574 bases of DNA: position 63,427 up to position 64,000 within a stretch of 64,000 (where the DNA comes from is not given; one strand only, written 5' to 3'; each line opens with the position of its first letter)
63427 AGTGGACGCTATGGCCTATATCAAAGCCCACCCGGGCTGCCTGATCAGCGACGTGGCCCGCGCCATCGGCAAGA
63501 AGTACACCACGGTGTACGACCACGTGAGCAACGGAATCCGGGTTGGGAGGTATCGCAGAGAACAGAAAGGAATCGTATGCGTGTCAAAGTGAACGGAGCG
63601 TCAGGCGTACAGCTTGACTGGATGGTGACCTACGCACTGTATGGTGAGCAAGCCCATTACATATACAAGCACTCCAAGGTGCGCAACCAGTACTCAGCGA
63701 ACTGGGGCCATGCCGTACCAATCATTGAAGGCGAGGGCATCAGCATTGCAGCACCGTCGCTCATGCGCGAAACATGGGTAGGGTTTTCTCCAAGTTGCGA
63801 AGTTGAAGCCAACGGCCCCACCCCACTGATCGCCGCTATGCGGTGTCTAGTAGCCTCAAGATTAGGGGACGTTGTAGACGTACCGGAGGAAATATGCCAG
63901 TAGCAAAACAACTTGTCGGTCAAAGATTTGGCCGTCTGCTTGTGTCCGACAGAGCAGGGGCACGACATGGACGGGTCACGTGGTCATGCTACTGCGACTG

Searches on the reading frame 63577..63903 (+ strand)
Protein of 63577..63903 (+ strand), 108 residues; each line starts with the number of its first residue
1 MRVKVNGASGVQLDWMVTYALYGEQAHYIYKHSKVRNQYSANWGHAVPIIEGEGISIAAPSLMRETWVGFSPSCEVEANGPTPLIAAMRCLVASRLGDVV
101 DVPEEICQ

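Call 46: search_protein_families(library=phrogs, proteins=[window:63577-63903:+], max_evalue=0.001)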
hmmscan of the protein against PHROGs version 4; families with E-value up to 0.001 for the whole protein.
window:63577-63903:+ (108 aa): 1 family
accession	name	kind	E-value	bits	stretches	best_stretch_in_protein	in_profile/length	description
phrog_4389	-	unknown function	1.4e-18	68.4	1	2-107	5-134/135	-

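Call 60: search_protein_families(library=pfam, proteins=[window:63577-63903:+], max_evalue=0.01)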
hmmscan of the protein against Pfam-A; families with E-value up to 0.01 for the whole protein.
window:63577-63903:+ (108 aa): 1 family
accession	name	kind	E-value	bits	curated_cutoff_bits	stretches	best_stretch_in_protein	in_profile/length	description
PF10765.14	Phage_P22_NinX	-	7e-11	42.9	22.6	1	24-95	35-114/114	Bacteriophage P22, NinX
